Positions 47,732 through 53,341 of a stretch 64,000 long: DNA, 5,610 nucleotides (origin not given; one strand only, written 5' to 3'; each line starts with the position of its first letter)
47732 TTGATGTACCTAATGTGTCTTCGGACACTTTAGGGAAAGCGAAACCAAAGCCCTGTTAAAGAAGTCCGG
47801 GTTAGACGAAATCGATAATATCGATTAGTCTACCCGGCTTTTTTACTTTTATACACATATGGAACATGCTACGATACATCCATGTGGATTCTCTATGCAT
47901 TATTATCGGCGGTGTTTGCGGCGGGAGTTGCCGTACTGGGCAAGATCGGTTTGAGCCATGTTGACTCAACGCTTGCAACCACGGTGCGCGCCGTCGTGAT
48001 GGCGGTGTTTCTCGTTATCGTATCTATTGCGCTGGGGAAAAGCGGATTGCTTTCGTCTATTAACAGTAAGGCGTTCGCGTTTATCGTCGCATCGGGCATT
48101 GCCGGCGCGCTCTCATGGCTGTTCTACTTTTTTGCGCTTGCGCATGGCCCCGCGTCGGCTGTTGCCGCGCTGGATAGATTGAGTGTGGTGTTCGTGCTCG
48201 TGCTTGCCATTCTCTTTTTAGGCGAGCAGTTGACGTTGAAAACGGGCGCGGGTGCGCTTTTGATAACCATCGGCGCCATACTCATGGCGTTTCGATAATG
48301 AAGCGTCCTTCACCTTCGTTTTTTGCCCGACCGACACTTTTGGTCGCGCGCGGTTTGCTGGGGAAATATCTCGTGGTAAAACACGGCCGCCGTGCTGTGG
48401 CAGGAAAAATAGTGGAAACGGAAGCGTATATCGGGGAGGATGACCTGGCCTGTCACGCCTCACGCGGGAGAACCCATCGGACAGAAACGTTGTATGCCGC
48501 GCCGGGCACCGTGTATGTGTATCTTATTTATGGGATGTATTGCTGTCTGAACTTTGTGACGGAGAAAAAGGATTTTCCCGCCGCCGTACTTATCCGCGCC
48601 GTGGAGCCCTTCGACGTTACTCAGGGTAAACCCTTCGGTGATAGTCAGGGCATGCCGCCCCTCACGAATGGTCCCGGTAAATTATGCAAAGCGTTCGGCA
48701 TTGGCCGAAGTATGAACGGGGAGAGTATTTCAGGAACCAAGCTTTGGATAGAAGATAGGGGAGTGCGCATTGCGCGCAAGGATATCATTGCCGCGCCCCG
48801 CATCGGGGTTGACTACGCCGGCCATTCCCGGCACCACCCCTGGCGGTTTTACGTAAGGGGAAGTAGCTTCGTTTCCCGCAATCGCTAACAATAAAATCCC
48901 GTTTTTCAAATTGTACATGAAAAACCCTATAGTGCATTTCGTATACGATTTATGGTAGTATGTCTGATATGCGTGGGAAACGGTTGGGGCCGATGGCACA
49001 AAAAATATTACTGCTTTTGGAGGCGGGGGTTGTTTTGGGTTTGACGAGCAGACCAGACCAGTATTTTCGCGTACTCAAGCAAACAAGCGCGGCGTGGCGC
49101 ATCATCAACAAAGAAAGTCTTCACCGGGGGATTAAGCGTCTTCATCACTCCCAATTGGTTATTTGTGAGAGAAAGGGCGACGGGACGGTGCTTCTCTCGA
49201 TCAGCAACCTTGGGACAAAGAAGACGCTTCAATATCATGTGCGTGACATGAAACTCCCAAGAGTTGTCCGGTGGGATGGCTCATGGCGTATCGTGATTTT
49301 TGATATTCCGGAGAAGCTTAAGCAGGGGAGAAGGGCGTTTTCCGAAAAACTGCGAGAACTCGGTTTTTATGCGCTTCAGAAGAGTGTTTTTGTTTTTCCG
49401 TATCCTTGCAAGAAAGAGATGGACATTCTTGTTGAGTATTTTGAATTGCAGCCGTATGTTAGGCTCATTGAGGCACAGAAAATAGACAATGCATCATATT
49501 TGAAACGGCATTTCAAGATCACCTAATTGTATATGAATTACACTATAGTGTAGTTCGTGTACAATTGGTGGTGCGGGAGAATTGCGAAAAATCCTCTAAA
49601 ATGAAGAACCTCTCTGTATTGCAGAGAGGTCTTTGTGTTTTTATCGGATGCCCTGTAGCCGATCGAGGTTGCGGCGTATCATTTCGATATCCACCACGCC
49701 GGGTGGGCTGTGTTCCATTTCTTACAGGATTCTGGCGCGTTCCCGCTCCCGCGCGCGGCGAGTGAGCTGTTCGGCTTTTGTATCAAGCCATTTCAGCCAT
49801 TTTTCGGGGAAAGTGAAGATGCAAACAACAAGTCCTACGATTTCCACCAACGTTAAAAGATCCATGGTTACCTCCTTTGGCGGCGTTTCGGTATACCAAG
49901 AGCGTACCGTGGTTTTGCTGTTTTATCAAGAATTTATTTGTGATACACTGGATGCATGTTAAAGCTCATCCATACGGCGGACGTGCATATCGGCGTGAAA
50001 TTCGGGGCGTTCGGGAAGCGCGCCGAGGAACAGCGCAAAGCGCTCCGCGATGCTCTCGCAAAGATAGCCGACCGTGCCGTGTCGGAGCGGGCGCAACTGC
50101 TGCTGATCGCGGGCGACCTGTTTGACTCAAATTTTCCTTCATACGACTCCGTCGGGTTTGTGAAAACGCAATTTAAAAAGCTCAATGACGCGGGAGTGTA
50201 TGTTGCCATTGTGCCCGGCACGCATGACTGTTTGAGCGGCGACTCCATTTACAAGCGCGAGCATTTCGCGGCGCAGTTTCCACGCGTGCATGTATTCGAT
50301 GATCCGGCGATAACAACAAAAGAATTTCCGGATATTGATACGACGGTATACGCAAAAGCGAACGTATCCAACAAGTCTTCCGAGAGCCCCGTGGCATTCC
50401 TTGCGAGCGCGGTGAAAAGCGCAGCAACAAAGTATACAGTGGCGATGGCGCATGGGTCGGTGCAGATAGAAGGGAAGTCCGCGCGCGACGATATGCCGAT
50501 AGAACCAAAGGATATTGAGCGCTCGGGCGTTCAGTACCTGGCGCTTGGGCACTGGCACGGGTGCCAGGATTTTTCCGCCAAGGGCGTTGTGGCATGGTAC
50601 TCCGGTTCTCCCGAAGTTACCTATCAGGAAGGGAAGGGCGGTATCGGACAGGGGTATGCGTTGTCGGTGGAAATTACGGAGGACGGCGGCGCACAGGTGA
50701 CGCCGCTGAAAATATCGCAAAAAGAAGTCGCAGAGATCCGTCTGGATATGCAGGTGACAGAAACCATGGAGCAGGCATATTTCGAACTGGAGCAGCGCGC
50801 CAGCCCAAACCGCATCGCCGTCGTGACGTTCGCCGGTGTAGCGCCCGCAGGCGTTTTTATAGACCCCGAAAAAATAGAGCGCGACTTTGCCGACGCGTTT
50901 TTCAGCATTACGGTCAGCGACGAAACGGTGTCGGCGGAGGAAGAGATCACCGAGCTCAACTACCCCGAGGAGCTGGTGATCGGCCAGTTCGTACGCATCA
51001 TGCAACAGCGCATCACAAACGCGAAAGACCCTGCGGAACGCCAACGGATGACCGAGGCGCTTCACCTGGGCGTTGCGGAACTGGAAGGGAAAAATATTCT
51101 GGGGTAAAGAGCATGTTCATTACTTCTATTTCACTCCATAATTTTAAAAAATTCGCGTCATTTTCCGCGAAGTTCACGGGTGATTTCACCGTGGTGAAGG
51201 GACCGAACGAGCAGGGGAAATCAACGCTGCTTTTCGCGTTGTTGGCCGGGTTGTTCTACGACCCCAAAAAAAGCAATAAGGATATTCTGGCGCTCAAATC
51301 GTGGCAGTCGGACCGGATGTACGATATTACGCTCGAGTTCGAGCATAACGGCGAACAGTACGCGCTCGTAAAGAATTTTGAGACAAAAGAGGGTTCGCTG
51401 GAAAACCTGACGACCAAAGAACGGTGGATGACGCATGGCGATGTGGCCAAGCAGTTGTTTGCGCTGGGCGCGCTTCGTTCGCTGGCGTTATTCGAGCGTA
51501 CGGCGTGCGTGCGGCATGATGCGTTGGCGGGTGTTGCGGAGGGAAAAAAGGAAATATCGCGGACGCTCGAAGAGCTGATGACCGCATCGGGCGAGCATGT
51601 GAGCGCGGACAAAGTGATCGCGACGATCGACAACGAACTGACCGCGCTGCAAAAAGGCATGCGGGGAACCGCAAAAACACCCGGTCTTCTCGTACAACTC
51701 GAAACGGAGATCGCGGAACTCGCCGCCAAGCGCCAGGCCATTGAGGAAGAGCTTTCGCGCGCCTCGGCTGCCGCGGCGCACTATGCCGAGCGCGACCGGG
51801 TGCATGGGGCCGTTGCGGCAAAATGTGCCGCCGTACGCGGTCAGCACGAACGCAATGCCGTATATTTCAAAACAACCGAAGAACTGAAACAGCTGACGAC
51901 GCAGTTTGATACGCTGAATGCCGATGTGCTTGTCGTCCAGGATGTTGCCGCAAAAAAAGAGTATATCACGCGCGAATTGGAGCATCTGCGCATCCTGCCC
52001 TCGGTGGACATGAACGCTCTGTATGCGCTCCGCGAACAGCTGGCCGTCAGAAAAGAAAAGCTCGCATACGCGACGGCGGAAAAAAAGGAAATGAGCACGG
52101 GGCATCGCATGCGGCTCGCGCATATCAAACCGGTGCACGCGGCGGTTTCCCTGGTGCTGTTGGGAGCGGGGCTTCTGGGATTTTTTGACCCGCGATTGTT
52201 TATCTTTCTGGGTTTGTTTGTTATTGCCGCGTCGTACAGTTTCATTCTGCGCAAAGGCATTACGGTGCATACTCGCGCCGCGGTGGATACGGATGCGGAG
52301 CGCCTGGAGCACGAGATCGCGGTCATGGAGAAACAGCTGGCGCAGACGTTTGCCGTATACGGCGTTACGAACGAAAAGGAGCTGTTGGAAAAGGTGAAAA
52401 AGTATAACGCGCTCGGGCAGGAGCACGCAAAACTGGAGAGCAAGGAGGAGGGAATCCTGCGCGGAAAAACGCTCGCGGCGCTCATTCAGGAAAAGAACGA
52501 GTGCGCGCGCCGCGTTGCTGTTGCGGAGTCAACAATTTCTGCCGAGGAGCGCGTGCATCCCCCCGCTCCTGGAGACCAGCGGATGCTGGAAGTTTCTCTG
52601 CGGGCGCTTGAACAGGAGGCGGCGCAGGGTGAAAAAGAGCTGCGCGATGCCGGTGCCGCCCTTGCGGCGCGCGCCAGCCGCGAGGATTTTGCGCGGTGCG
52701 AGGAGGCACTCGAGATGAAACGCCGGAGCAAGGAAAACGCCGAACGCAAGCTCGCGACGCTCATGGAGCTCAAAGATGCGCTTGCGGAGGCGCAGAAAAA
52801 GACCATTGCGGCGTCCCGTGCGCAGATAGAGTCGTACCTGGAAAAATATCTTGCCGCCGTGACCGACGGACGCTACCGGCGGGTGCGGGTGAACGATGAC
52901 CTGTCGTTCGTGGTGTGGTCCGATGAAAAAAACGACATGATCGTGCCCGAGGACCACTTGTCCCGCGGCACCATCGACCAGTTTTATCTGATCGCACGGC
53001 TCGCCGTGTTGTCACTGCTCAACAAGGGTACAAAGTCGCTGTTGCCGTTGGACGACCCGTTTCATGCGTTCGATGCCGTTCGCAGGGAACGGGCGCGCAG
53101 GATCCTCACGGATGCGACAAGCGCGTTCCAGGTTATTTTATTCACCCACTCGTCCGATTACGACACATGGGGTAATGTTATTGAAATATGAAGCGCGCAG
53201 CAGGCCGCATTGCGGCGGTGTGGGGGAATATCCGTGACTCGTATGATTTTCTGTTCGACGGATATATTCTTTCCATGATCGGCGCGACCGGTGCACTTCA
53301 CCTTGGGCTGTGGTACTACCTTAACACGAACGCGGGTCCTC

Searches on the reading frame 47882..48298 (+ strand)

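Call 79: search_protein_families(library=pfam, proteins=[window:47882-48298:+], max_evalue=0.001)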
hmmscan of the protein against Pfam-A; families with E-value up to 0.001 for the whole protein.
window:47882-48298:+ (138 aa): 1 family
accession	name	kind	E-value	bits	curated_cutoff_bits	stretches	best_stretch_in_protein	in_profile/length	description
PF00892.27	EamA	-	6.4e-21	75.5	28.2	1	1-136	2-134/135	EamA-like transporter family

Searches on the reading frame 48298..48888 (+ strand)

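Call 79: search_protein_families(library=pfam, proteins=[window:48298-48888:+], max_evalue=0.001)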
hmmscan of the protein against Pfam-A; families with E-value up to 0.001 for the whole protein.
window:48298-48888:+ (196 aa): 1 family
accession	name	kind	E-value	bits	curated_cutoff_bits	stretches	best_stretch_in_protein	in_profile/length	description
PF02245.21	Pur_DNA_glyco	-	3.6e-61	206.1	27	1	7-189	1-180/181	Methylpurine-DNA glycosylase (MPG)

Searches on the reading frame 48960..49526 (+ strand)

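Call 79: search_protein_families(library=pfam, proteins=[window:48960-49526:+], max_evalue=0.001)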
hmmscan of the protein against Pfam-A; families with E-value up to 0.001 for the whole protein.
window:48960-49526:+ (188 aa): 2 families
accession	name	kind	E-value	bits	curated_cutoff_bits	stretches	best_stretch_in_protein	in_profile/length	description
PF20803.2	PaaX_M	-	3.5e-21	75.5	24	1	104-176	3-75/83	PaaX protein central Cas2-like domain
PF09827.14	CRISPR_Cas2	-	0.00045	20.8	23.8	1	109-146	2-36/74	CRISPR associated protein Cas2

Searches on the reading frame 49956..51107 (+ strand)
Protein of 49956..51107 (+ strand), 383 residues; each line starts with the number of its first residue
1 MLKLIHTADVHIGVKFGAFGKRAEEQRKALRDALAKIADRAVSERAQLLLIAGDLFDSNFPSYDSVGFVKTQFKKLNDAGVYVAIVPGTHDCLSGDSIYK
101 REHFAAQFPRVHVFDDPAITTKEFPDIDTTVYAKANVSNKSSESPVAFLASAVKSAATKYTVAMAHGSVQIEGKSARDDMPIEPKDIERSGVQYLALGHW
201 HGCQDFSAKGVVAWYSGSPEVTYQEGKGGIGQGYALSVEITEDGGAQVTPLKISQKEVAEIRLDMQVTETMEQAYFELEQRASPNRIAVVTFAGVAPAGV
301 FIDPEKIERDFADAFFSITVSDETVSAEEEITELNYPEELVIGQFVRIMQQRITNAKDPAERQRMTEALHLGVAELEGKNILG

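Call 10: search_protein_families(library=pfam, proteins=[window:49956-51107:+], max_evalue=0.001)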
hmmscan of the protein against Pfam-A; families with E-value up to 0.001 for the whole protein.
window:49956-51107:+ (383 aa): 2 families
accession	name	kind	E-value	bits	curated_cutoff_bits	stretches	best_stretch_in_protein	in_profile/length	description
PF00149.33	Metallophos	-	1.6e-10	42.2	21.5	1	3-202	2-190/191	Calcineurin-like phosphoesterase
PF12850.12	Metallophos_2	-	5.9e-05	23.6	27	1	3-222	2-138/154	Calcineurin-like phosphoesterase superfamily domain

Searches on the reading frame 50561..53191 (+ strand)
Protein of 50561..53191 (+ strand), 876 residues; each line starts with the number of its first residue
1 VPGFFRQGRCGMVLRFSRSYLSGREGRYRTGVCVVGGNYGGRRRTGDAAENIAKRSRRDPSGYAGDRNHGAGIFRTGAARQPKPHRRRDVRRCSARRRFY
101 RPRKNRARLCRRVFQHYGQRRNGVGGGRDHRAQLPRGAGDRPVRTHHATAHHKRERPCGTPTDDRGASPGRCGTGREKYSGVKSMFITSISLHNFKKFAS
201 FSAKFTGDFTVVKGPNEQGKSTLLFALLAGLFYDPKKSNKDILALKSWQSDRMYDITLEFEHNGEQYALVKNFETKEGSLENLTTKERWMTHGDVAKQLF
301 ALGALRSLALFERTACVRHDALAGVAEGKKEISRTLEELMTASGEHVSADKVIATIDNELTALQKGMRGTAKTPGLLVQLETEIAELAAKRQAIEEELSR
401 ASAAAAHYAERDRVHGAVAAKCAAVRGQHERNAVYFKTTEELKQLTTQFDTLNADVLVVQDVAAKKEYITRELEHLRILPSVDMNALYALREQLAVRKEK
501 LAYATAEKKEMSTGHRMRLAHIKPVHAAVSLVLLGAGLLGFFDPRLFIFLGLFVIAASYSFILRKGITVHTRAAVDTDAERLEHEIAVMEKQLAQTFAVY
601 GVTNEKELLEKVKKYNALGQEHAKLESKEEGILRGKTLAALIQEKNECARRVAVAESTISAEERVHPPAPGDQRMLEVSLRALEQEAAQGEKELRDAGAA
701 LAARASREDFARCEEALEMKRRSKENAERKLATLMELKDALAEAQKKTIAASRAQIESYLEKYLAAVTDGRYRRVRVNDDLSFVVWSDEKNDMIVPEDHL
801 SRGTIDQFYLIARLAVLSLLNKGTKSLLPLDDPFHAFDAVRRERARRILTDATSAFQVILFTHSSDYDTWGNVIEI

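Call 10: search_protein_families(library=pfam, proteins=[window:50561-53191:+], max_evalue=0.001)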
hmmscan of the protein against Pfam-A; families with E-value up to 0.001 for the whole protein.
window:50561-53191:+ (876 aa): 5 families
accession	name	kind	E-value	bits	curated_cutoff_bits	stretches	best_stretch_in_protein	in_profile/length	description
PF13476.12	AAA_23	-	5.8e-11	43.8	27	1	189-397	1-199/201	AAA domain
PF13175.12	AAA_15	-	2.2e-10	41.1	32.1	1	185-274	1-92/374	AAA ATPase domain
PF02463.25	SMC_N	-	4e-08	33.4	40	1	186-865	1-199/220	RecF/RecN/SMC N terminal domain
PF13304.12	AAA_21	-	2.3e-07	31.6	27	1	704-864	166-299/304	AAA domain, putative AbiEii toxin, Type IV TA system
PF13514.12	AAA_27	-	7.1e-06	26.2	22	1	185-371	1-180/206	AAA domain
